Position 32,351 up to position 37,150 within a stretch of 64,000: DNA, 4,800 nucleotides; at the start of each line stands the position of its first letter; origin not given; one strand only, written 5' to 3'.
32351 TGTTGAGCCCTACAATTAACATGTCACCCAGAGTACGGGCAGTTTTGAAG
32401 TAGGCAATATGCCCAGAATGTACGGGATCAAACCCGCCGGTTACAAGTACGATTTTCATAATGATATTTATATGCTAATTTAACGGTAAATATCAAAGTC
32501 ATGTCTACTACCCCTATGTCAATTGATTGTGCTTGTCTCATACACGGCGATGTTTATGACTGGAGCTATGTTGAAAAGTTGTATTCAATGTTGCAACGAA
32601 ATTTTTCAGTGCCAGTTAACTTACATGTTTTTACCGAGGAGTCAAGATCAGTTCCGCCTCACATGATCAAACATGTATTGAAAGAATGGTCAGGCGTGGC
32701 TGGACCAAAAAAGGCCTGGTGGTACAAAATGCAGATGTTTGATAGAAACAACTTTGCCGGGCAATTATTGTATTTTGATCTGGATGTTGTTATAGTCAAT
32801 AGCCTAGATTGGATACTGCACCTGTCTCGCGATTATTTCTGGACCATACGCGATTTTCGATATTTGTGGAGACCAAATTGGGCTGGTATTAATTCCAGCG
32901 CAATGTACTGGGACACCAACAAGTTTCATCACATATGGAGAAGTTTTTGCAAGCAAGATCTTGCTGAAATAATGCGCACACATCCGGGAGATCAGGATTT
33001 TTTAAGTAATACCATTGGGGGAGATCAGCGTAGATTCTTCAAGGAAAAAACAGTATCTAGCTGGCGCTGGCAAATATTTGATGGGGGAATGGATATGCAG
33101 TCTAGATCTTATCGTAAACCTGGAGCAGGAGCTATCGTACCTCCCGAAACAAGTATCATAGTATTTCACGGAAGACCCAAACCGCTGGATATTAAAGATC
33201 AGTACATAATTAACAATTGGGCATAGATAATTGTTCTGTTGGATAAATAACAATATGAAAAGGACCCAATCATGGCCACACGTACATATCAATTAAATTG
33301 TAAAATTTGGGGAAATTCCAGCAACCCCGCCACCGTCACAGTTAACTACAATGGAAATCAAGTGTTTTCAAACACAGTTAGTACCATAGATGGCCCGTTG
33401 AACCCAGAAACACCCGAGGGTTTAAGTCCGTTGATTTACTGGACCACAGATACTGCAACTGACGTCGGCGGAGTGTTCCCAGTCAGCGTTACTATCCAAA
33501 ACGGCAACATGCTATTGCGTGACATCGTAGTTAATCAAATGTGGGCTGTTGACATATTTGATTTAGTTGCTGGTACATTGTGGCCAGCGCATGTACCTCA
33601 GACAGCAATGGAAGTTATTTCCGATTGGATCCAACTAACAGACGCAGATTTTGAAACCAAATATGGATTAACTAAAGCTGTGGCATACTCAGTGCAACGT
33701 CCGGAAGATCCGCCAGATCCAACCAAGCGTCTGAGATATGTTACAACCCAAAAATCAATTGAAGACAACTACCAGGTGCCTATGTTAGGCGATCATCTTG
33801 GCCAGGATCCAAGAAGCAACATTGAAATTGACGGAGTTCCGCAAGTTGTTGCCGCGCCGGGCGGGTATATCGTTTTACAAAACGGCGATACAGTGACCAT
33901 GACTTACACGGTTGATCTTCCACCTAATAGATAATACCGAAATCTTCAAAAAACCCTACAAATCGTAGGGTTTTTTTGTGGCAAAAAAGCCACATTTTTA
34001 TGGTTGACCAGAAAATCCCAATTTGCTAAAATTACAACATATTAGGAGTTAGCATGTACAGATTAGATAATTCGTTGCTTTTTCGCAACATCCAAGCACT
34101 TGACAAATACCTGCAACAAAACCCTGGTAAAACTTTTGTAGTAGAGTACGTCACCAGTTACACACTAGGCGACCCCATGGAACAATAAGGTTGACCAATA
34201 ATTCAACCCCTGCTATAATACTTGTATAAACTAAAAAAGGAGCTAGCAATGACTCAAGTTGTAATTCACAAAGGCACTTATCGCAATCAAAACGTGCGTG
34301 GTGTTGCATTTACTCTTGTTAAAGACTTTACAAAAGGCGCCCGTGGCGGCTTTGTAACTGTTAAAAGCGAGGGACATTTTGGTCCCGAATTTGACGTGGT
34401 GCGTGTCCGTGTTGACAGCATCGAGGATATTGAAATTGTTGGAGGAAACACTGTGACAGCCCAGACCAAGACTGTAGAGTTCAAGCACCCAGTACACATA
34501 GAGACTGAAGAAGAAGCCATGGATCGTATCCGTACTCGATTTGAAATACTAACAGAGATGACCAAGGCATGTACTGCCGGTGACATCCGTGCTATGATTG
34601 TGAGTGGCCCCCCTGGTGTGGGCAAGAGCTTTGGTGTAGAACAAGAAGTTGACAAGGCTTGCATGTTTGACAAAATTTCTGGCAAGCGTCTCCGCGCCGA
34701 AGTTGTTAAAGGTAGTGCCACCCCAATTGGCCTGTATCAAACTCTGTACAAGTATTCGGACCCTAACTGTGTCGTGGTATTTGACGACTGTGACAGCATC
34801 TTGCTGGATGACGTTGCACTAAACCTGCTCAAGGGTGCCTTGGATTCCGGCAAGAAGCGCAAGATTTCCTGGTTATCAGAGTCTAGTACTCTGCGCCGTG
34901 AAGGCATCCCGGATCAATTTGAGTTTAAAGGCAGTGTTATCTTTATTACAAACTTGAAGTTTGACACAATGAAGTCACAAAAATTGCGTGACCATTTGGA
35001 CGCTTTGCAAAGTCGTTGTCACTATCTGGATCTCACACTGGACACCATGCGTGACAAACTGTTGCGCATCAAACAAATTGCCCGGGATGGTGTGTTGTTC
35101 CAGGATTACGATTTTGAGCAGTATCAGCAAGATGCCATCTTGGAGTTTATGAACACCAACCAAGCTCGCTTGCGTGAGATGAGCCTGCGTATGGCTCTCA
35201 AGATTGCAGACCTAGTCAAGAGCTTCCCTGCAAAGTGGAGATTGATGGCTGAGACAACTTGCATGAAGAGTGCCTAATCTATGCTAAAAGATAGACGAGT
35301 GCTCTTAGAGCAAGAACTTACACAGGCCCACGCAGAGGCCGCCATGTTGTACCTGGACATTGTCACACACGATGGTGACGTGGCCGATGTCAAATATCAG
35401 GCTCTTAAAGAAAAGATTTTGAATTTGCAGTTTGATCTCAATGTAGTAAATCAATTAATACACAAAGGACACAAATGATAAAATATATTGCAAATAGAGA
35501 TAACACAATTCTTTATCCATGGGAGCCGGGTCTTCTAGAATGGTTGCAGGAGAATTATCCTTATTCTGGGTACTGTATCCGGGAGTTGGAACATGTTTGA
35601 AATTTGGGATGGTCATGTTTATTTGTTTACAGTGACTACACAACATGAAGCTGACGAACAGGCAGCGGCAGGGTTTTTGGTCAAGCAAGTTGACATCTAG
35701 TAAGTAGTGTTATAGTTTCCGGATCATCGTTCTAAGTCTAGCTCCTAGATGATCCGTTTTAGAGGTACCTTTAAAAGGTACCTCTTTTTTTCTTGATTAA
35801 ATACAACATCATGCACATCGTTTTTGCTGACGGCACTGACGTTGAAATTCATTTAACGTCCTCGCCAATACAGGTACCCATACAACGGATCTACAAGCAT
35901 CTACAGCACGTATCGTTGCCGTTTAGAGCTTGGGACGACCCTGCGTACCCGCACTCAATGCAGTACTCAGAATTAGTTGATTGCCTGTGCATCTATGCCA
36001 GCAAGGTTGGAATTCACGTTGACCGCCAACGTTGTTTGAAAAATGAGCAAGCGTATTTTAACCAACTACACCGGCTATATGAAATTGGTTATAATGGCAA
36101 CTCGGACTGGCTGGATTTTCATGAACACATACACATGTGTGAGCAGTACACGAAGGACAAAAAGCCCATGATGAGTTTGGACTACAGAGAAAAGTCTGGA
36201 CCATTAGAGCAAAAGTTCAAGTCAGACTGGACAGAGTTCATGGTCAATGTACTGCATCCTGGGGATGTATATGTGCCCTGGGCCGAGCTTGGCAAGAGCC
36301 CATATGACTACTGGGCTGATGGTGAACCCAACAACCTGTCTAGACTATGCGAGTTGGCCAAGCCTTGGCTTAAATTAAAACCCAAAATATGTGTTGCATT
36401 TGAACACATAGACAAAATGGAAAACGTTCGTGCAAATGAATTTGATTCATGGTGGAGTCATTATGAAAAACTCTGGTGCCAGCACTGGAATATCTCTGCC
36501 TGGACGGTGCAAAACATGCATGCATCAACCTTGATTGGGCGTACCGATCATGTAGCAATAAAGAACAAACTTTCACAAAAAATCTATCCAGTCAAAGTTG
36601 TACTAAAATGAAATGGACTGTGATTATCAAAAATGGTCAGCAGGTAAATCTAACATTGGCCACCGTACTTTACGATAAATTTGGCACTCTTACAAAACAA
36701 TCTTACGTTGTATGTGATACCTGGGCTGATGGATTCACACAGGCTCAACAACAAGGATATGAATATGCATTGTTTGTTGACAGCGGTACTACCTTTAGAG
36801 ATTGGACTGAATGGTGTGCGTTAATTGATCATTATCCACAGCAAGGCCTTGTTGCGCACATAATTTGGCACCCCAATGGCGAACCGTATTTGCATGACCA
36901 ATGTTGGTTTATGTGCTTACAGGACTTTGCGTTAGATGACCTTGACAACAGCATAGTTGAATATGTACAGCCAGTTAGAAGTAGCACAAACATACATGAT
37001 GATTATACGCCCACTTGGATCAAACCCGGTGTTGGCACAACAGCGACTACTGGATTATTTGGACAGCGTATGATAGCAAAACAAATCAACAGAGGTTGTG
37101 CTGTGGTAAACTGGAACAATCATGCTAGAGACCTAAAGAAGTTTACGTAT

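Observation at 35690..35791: Candidate phage small RNA whose anti-SD seed matches the RBS of the two upstream early genes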

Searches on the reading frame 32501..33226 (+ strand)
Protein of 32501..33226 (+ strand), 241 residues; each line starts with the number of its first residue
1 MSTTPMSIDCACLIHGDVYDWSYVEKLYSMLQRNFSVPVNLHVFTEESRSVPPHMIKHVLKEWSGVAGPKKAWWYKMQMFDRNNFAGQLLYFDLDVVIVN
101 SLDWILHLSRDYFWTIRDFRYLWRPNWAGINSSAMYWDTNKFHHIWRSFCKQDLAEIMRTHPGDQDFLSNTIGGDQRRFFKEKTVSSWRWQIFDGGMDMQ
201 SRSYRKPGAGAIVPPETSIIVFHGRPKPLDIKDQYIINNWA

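Call 8: search_protein_families(library=pfam, proteins=[window:32501-33226:+], max_evalue=0.01)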
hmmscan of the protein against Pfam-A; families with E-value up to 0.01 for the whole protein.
window:32501-33226:+ (241 aa): 0 families

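Call 9: search_protein_families(library=phrogs, proteins=[window:32501-33226:+], max_evalue=0.01)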
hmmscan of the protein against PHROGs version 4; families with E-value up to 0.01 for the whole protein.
window:32501-33226:+ (241 aa): 2 families
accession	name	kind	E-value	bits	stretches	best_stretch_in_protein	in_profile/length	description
phrog_1962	-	moron, auxiliary metabolic gene and host takeover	6.6e-23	82.5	1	13-240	7-222/230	glycosyltransferase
phrog_16955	-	unknown function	4.8e-05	24.2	1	143-236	9-106/122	-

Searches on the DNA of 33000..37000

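Call 4: search_rna_families(source=window, start=33000, end=37000, threshold=evalue, max_evalue=10)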
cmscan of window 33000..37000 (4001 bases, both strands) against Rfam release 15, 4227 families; matches with E-value up to 10: 7.
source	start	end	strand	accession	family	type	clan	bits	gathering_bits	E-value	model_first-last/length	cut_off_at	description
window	33892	33976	+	RF00063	SscA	Gene;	-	25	60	0.46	1-96/96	no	SscA RNA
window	33864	33979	+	RF00106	RNAI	Gene; antisense;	-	24.3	47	0.18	1-102/102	no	RNAI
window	33946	34029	-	RF02891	AgrB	Gene; antisense;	-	23.9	40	0.7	1-84/84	no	ArsR-gov region gene B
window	33946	34089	-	RF01470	rli38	Gene; sRNA;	-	23.8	49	3.9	1-150/150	no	Listeria sRNA rli38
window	33924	33979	+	RF01859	Phe_leader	Cis-reg; leader;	-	22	55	2.1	1-125/125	no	Phenylalanine leader peptide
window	33133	33220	-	RF00321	snoZ247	Gene; snRNA; snoRNA; CD-box;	-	17.6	38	5.7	1-139/139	no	Small nucleolar RNA Z247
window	34075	34203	+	RF00405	SNORA44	Gene; snRNA; snoRNA; HACA-box;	CL00036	16.6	55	4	1-131/131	no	Small nucleolar RNA SNORA44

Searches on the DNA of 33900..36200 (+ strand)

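Call 3: search_dna_similar(query=window:33900-36200:+, collection=phages, mode=distant, max_rows=30)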
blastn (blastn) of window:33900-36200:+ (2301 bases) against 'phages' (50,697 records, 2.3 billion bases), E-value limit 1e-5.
No match.

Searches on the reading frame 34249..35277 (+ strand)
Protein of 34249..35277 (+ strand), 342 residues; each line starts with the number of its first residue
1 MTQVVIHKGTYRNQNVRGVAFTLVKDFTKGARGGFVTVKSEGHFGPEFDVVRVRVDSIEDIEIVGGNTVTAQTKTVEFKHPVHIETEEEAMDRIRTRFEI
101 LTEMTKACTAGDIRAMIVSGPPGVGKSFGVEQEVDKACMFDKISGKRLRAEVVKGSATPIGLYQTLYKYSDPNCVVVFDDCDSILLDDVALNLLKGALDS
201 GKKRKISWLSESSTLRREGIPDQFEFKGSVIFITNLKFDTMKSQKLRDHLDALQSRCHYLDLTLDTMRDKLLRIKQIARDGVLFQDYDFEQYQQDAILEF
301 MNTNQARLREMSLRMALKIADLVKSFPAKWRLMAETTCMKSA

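Call 8: search_protein_families(library=pfam, proteins=[window:34249-35277:+], max_evalue=0.01)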
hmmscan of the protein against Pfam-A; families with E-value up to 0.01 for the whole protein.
window:34249-35277:+ (342 aa): 3 families
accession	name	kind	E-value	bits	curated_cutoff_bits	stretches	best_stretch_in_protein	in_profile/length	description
PF00004.35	AAA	-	1.8e-05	25.6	21.2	1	116-204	1-98/131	ATPase family associated with various cellular activities (AAA)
PF13191.12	AAA_16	-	6.2e-05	24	32.6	0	98-131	9-42/167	AAA ATPase domain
PF14073.11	Cep57_CLD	-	0.0053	17.2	28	1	240-297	56-112/178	Centrosome localisation domain of Cep57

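Call 9: search_protein_families(library=phrogs, proteins=[window:34249-35277:+], max_evalue=0.01)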
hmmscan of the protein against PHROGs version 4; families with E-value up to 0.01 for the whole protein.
window:34249-35277:+ (342 aa): 5 families
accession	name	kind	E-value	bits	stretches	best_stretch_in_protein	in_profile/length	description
phrog_1250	-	unknown function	1.1e-85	288.6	1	1-340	1-327/327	unknown function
phrog_168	-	DNA, RNA and nucleotide metabolism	7.5e-05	23.5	1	103-312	32-204/314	clamp loader of DNA polymerase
phrog_3757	-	unknown function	0.00079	19.9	1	67-129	81-142/367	-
phrog_3277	-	DNA, RNA and nucleotide metabolism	0.0022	18.9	0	110-270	7-155/168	DnaC-like helicase loader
phrog_5846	-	DNA, RNA and nucleotide metabolism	0.01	16.2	0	240-303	131-190/380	clamp loader of DNA polymerase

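Call 10: search_dna_similar(query=window:34249-35277:+, collection=phages, mode=protein, max_rows=40)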
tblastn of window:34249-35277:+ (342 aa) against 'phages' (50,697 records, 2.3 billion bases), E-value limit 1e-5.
Records with a match: 1307; places in all: 1307; records where one place covers at least 80% of the query: 681.
Best place of each record, by identity: <60% 1307.
By first word of the organism name: Escherichia 557; Klebsiella 149; Vibrio 121; Shigella 76; Acinetobacter 69; Aeromonas 48; Enterobacteria 43; Salmonella 37; Enterobacter 36; Yersinia 35; and 28 more.
By host as written in the record: Escherichia coli 230; - 204; Klebsiella pneumoniae 31; Escherichia coli O157:H7 25; Escherichia coli B 24; Shigella sp. 21; Acinetobacter baumannii 19; Aeromonas salmonicida 15; and 346 more.
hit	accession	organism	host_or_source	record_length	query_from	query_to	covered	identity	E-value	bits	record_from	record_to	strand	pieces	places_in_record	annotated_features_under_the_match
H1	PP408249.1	Pseudomonas phage vB_Pa-PAC2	Pseudomonas aeruginosa PAO1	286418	4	340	99%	43.5%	3e-83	280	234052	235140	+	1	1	thioredoxin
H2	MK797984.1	Pseudomonas phage vB_PaeM_PA5oct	-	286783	4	340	99%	43.5%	3e-83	280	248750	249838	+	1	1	thioredoxin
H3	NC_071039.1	Pseudomonas phage vB_PaeM_PA5oct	-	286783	4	340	99%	43.5%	3e-83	280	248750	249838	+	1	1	unknown function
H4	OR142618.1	Pseudomonas phage Callisto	Pseudomonas aeruginosa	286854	4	340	99%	43.5%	3e-83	280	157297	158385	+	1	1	hypothetical protein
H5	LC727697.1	Pseudomonas phage sp. 30-2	Pseudomonas aeruginosa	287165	4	340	99%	43.5%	3e-83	280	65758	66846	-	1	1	hypothetical protein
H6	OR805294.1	Pseudomonas phage Ettore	Pseudomonas aeruginosa PAO1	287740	4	340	99%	43.5%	3e-83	280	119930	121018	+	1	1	hypothetical protein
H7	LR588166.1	Pseudomonas phage vB_PaeM_MIJ3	-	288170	4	340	99%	43.5%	3e-83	280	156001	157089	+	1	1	hypothetical protein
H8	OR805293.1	Pseudomonas phage Deifobo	Pseudomonas aeruginosa PAO1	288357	4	340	99%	43.5%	3e-82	277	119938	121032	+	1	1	hypothetical protein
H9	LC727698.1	Pseudomonas phage sp. 30-3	Pseudomonas aeruginosa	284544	4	340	99%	43.4%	3e-83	280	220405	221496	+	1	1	hypothetical protein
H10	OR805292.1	Pseudomonas phage Cassandra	Pseudomonas aeruginosa PAO1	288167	4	340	99%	43.4%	3e-83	280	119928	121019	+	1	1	hypothetical protein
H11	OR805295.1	Pseudomonas phage Paride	Pseudomonas aeruginosa PAO1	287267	79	340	77%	51.5%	7e-82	276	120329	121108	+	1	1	hypothetical protein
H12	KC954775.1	Cronobacter phage S13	Cronobacter sakazakii ATCC 29544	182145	1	340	99%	37.4%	1e-52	192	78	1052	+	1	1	hypothetical protein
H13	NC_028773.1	Cronobacter phage S13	Cronobacter sakazakii ATCC 29544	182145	1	340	99%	37.4%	1e-52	192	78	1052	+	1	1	hypothetical protein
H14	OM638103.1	Cronobacter phage LPCS28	Cronobacter sakazakii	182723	1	340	99%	37.1%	5e-52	190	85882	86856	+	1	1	hypothetical protein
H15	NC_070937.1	Cronobacter phage LPCS28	Cronobacter sakazakii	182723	1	340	99%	37.1%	5e-52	190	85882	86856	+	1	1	unknown function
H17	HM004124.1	Acinetobacter phage Acj9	Acinetobacter johnsonii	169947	1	340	99%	35.0%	2e-49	183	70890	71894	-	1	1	nrdC.10: conserved hypothetical protein | hypothetical protein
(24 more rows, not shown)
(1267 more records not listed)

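Call 12: find_related_loci(query=window:34249-35277:+, collection=viral_contigs, flank=4000)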
Query window:34249-35277:+ (342 aa) in viral_contigs; peptide patterns used: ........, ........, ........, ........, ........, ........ (x = any residue, [..] = any of these).
119 stretches matched a pattern; 109 encode a relative of the query (tblastn E <= 1e-3); the best 80 are kept; 80 distinct loci.
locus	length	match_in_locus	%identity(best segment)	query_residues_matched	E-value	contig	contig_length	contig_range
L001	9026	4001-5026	92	1-342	0e+0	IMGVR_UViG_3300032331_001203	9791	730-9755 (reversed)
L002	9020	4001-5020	93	1-340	0e+0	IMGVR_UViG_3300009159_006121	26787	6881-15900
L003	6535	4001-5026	92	1-342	0e+0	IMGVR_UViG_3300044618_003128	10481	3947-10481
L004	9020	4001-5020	93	1-340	0e+0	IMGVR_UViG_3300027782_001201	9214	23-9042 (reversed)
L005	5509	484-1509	92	1-342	0e+0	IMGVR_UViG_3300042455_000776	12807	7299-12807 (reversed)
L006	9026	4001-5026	92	1-342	0e+0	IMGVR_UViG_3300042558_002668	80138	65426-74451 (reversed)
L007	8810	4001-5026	92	1-342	0e+0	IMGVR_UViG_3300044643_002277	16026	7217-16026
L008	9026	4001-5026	92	1-342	0e+0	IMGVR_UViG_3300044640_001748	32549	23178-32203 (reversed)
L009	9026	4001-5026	92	1-342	0e+0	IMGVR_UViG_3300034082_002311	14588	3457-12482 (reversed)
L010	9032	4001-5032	84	1-342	0e+0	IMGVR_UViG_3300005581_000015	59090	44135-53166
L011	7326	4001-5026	76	1-342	3e-177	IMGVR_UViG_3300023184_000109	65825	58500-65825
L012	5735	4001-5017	77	1-342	6e-178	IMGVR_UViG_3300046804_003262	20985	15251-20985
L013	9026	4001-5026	75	1-342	6e-177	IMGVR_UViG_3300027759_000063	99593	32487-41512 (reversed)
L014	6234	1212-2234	75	1-342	3e-175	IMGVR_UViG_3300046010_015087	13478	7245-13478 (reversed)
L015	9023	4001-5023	75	1-342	6e-175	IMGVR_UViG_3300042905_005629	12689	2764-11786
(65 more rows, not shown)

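Call 24: get_annotated_region(hit=H2, flank=3000)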
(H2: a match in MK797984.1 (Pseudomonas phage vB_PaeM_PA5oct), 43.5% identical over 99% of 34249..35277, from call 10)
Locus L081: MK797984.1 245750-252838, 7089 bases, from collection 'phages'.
description: Pseudomonas phage vB_PaeM_PA5oct, complete genome.
organism: Pseudomonas phage vB_PaeM_PA5oct (NCBI taxid 2163605)
taxonomy: Viruses; Duplodnaviria; Heunggongvirae; Uroviricota; Caudoviricetes; Arenbergviridae; Wroclawvirus; Wroclawvirus PA5oct
host: -; source: -; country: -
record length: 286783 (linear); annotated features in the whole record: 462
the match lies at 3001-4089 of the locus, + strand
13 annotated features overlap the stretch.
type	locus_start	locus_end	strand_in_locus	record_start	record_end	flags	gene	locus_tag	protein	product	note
CDS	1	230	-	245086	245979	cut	-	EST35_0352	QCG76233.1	hypothetical protein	-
ncRNA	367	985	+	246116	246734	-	-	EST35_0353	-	putative lncRNA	ncRNA004; Annotation based on RNA-Seq data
CDS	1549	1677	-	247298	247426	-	-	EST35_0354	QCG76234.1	hypothetical protein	-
CDS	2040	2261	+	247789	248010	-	-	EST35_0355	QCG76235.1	hypothetical protein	-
CDS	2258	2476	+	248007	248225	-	-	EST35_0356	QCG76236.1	hypothetical protein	-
CDS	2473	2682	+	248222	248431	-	-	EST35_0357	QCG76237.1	hypothetical protein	-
CDS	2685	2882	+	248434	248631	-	-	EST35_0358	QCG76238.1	hypothetical protein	-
CDS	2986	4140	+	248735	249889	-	-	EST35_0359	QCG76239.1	thioredoxin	-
CDS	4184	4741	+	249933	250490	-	-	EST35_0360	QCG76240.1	hypothetical protein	-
CDS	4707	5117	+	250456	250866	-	-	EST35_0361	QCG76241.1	hypothetical protein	-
CDS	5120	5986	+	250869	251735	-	-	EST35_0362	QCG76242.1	hypothetical protein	-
CDS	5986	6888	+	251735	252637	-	-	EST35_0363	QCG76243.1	hypothetical protein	-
CDS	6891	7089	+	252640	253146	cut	-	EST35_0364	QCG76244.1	hypothetical protein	-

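Call 25: get_annotated_region(hit=H17, flank=3000)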
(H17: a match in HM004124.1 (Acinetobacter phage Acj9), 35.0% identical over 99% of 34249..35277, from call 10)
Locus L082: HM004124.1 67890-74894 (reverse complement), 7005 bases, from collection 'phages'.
description: Acinetobacter phage Acj9, complete genome.
organism: Acinetobacter phage Acj9 (NCBI taxid 760939)
taxonomy: Viruses; Duplodnaviria; Heunggongvirae; Uroviricota; Caudoviricetes; Straboviridae; Twarogvirinae; Acajnonavirus; Acajnonavirus acj9
host: Acinetobacter johnsonii; source: -; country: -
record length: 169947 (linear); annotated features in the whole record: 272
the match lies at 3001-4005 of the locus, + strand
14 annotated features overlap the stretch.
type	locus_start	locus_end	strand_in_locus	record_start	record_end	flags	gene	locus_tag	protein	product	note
CDS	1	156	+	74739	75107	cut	-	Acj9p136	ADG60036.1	hypothetical protein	-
CDS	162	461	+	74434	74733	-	-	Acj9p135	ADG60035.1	hypothetical protein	-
CDS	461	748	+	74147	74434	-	rI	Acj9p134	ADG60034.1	rI lysis inhibition regulator membrane protein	-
CDS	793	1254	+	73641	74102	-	-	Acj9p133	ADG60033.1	conserved hypothetical protein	-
CDS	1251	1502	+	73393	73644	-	-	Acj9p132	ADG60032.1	hypothetical protein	-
CDS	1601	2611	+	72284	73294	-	nrdC.11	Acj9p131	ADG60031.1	hypothetical protein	-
CDS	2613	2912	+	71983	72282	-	-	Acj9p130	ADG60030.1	hypothetical protein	-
CDS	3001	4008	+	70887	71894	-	nrdC.10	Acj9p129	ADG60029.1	conserved hypothetical protein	-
CDS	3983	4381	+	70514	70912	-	-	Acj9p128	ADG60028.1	hypothetical protein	-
CDS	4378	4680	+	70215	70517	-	-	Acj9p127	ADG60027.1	hypothetical protein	-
CDS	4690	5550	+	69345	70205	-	-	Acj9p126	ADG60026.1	hypothetical protein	-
CDS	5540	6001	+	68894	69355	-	-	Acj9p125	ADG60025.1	hypothetical protein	-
CDS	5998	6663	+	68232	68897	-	-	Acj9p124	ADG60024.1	hypothetical protein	-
CDS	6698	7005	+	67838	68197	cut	-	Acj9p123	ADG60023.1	hypothetical protein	-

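Call 26: get_annotated_region(hit=H12, flank=3000)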
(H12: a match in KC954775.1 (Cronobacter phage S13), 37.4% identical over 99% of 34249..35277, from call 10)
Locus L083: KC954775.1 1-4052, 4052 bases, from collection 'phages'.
description: UNVERIFIED: Cronobacter phage S13, complete genome.
organism: Cronobacter phage S13 (NCBI taxid 1327935)
taxonomy: Viruses; Duplodnaviria; Heunggongvirae; Uroviricota; Caudoviricetes; Straboviridae
host: Cronobacter sakazakii ATCC 29544; source: -; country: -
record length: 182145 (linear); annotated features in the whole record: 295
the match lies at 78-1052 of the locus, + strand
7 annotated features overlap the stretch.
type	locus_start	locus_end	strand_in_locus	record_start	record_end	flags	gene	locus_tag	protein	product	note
CDS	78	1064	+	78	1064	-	-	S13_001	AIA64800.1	hypothetical protein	-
CDS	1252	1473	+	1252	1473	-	-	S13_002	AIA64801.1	hypothetical protein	-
CDS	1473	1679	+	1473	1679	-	-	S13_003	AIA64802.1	hypothetical protein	-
CDS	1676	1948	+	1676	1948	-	-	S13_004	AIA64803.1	putative anti-sigma 70 protein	-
CDS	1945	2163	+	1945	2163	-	-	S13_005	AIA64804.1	hypothetical protein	-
CDS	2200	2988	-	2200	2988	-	-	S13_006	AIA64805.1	putative tail fiber protein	-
CDS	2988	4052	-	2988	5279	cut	-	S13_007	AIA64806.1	putative large distal tail fiber subunit 1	-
